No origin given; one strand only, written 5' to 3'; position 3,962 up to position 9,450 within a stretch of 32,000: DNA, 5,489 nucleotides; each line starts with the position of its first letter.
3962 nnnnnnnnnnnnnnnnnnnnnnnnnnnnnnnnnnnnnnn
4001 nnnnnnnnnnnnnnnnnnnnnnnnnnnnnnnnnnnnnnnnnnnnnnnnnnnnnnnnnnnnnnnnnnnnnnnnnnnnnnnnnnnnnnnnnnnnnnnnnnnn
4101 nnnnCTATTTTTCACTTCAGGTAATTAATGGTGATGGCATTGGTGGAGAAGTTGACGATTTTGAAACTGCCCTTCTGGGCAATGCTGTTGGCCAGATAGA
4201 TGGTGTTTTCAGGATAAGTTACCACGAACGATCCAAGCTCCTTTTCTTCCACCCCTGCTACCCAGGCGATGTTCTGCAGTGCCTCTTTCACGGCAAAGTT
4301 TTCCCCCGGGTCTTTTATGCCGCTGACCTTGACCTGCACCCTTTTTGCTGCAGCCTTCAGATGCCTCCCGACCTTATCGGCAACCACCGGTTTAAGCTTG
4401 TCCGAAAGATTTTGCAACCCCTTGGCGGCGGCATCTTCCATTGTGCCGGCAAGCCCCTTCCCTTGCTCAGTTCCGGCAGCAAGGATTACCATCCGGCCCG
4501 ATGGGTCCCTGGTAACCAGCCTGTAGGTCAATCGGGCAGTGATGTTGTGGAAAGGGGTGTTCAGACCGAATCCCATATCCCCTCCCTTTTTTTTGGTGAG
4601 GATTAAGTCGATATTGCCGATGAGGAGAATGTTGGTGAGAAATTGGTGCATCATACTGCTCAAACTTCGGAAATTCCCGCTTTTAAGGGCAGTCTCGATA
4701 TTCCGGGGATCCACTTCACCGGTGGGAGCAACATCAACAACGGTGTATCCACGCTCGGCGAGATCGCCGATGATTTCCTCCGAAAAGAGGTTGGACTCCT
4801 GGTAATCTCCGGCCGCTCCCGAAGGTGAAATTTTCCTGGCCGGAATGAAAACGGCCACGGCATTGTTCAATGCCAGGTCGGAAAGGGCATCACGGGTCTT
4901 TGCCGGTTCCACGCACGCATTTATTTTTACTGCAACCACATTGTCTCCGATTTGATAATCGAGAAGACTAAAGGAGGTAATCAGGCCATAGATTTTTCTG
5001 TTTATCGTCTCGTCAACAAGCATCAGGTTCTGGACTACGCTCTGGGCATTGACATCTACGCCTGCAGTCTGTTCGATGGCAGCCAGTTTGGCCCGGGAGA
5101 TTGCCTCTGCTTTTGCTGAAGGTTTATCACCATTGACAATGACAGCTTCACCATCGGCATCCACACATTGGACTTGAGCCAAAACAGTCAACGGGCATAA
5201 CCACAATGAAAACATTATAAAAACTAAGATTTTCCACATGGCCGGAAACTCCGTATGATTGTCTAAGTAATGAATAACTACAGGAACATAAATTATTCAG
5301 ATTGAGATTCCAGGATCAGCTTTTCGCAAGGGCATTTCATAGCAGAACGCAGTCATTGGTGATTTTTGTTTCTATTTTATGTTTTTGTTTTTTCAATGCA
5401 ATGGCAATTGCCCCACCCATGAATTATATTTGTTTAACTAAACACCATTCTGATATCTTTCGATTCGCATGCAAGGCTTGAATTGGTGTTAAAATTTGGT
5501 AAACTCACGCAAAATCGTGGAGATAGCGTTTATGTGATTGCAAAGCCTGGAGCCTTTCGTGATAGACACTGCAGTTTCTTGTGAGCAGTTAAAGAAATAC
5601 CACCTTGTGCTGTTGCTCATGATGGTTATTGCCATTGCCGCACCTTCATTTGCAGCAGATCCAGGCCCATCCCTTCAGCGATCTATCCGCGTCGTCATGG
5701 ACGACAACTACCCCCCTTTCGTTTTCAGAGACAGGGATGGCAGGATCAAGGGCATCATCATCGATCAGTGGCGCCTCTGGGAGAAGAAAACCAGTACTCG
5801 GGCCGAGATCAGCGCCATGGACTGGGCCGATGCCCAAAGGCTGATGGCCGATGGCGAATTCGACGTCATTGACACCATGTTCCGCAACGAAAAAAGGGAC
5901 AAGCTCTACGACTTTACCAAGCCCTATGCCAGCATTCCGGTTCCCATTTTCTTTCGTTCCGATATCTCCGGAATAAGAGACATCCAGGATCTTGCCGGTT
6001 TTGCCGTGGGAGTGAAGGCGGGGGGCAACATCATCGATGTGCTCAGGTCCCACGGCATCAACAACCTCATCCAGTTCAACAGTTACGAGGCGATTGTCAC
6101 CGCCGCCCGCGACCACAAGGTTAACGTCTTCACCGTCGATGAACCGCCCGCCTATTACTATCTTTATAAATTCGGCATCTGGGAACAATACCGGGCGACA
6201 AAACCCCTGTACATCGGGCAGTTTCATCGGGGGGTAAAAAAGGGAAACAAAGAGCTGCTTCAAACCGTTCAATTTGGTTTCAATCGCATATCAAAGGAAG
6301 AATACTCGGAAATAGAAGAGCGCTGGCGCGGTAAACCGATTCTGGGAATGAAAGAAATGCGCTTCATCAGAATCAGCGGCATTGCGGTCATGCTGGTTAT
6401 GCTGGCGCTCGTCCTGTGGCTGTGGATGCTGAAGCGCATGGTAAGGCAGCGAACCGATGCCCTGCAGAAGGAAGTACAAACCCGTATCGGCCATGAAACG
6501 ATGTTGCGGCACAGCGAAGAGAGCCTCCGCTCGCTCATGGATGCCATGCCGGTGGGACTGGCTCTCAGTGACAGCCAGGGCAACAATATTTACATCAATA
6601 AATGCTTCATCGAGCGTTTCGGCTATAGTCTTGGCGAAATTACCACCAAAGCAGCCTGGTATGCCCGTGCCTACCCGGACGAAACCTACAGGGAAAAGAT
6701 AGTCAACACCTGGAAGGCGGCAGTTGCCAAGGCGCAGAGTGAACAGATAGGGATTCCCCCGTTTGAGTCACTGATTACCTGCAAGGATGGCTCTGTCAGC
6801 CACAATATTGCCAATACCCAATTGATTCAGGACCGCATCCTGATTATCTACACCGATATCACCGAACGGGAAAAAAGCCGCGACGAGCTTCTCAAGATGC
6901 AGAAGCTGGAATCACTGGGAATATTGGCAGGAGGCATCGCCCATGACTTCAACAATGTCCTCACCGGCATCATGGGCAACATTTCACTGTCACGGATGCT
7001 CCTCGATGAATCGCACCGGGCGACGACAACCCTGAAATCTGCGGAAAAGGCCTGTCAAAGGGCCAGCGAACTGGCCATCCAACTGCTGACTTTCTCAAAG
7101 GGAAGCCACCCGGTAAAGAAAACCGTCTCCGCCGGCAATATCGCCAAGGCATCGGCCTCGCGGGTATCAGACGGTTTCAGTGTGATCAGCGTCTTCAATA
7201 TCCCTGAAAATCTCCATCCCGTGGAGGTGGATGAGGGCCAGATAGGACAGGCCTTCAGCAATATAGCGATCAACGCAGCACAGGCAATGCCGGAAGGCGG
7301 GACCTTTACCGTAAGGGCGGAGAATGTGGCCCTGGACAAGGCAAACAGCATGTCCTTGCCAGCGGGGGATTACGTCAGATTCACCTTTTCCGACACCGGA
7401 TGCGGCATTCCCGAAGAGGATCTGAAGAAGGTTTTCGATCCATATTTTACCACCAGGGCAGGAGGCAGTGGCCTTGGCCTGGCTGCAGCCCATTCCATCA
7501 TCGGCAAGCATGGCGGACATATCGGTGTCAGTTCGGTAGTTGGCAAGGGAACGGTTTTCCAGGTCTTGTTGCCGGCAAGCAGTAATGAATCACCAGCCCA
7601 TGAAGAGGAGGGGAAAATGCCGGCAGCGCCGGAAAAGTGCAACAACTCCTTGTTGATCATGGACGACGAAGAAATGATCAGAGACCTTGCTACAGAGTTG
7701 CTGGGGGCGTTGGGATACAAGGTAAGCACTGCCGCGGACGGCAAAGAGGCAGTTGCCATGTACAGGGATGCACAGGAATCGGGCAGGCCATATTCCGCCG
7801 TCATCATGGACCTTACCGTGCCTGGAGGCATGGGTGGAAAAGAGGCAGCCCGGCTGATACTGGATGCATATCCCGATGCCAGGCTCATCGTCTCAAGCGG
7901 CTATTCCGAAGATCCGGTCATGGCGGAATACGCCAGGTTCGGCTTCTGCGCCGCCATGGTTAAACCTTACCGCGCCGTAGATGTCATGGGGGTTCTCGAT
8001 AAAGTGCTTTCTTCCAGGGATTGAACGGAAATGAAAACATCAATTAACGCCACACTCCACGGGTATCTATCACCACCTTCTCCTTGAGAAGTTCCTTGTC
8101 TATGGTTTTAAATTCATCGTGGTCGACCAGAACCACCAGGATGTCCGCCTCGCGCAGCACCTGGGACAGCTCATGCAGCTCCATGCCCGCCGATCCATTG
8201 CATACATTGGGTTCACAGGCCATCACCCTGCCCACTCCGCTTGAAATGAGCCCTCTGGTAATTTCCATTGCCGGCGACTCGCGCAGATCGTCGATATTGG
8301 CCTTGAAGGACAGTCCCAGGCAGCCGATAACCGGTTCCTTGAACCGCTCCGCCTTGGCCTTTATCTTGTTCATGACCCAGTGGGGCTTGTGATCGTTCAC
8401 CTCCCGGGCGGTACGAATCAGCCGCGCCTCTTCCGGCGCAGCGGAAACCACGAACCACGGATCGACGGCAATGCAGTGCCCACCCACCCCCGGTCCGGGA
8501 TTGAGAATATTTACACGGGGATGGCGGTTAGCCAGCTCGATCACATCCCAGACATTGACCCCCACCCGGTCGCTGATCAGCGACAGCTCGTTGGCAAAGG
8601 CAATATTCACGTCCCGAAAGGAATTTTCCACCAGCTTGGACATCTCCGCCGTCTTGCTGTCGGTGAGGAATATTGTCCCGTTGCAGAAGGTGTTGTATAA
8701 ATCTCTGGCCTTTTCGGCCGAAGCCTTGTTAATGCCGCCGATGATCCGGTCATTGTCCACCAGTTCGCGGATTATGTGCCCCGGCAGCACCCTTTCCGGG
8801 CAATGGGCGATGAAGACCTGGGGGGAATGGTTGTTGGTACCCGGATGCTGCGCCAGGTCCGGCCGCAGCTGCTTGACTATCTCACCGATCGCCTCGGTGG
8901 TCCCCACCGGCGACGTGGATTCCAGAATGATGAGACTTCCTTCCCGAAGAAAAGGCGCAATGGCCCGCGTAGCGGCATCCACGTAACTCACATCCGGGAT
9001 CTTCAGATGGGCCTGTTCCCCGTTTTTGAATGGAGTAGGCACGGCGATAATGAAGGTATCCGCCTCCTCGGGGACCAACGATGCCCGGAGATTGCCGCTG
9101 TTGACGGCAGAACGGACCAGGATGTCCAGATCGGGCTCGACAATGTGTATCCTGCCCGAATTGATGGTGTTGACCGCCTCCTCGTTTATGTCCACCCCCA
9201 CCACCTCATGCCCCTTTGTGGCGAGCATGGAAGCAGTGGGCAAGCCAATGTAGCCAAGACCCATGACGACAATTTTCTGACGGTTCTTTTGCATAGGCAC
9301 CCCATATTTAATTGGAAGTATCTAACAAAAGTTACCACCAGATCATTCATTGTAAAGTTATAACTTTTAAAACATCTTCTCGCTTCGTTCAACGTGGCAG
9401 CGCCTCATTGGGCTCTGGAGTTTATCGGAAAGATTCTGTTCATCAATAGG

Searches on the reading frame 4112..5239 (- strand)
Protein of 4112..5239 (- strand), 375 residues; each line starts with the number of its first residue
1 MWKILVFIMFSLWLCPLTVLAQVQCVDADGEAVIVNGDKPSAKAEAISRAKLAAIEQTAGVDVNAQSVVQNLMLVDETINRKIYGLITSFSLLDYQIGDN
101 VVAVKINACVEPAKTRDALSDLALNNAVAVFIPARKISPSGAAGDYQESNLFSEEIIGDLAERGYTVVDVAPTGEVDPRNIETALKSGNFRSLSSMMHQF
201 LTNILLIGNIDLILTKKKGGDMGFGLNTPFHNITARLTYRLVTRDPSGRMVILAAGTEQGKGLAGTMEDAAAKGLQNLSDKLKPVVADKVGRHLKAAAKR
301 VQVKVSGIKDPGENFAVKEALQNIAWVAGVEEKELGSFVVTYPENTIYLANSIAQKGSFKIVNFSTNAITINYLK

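Call 8: search_protein_families(library=pfam, proteins=[window:4112-5239:-], max_evalue=0.01)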
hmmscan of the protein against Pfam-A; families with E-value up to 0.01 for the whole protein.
window:4112-5239:- (375 aa): 1 family
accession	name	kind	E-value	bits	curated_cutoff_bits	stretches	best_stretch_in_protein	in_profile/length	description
PF16548.10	FlgT_N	-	1.6e-05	25.8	28.8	1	26-108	3-83/87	Flagellar assembly protein T, N-terminal domain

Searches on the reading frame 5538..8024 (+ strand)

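Call 8: search_protein_families(library=pfam, proteins=[window:5538-8024:+], max_evalue=0.01)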
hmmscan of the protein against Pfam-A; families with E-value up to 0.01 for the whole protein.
window:5538-8024:+ (828 aa): 6 families
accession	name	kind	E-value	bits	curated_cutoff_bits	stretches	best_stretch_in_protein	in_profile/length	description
PF00497.25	SBP_bac_3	-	2.6e-27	95.6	26.4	1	50-265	1-131/132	Bacterial extracellular solute-binding proteins, family 3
PF02518.31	HATPase_c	-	2.9e-22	79.6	26.4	1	565-680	2-109/111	Histidine kinase-, DNA gyrase B-, and HSP90-like ATPase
PF00072.30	Response_reg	-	9.4e-13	48.7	30.2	1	706-816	2-106/111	Response regulator receiver domain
PF13188.13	PAS_8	-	4.9e-07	29.9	21.8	1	329-369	2-43/65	PAS domain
PF00512.31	HisKA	-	1.3e-05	25.6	26.9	1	463-522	5-63/66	His Kinase A (phospho-acceptor) domain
PF08447.18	PAS_3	-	0.0031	18.2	25.6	1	351-400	2-50/89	PAS fold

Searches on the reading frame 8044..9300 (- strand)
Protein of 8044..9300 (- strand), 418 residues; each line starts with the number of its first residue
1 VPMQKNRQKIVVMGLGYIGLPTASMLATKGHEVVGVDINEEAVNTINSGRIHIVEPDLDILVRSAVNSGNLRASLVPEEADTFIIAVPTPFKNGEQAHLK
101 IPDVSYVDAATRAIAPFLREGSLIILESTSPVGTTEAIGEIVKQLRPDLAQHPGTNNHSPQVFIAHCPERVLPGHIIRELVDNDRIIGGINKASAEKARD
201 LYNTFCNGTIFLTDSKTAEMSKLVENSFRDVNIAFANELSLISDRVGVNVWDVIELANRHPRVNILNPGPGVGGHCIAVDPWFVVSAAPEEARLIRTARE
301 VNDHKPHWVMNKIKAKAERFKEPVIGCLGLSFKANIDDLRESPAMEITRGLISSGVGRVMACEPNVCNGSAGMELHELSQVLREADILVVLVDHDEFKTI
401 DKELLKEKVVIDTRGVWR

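Call 8: search_protein_families(library=pfam, proteins=[window:8044-9300:-], max_evalue=0.01)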
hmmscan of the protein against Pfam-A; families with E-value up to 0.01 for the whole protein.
window:8044-9300:- (418 aa): 11 families
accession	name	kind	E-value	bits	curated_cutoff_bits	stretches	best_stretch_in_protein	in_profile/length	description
PF03721.20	UDPG_MGDP_dh_N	-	1.1e-50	172.3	27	1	8-197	1-183/187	UDP-glucose/GDP-mannose dehydrogenase family, NAD binding domain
PF00984.24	UDPG_MGDP_dh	-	3.7e-29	101.1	25.4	1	216-303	1-93/94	UDP-glucose/GDP-mannose dehydrogenase family, central domain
PF03720.21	UDPG_MGDP_dh_C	-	8.5e-21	74.7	30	1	327-417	2-101/103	UDP-glucose/GDP-mannose dehydrogenase family, UDP binding domain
PF03446.21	NAD_binding_2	-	1.4e-05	25.6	21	1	9-144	1-109/161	NAD binding domain of 6-phosphogluconate dehydrogenase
PF02254.24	TrkA_N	-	1.6e-05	25.6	23.8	1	10-88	1-71/116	TrkA-N domain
PF02558.23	ApbA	-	4.3e-05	23.6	22.2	1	10-88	1-75/150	Ketopantoate reductase PanE/ApbA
PF02826.25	2-Hacid_dh_C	-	0.00019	21.3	25.1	0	6-49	35-78/178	D-isomer specific 2-hydroxyacid dehydrogenase, NAD binding domain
PF03807.23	F420_oxidored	-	0.00046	21.2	21.6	0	377-413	52-91/94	NADP oxidoreductase coenzyme F420-dependent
PF01210.29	NAD_Gly3P_dh_N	-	0.00065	20.1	23.1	0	9-89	1-79/158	NAD-dependent glycerol-3-phosphate dehydrogenase N-terminus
PF02737.24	3HCDH_N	-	0.0017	18.7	22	1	9-46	1-38/180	3-hydroxyacyl-CoA dehydrogenase, NAD binding domain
PF00070.33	Pyr_redox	-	0.003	18.5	22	0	9-41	1-33/82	Pyridine nucleotide-disulphide oxidoreductase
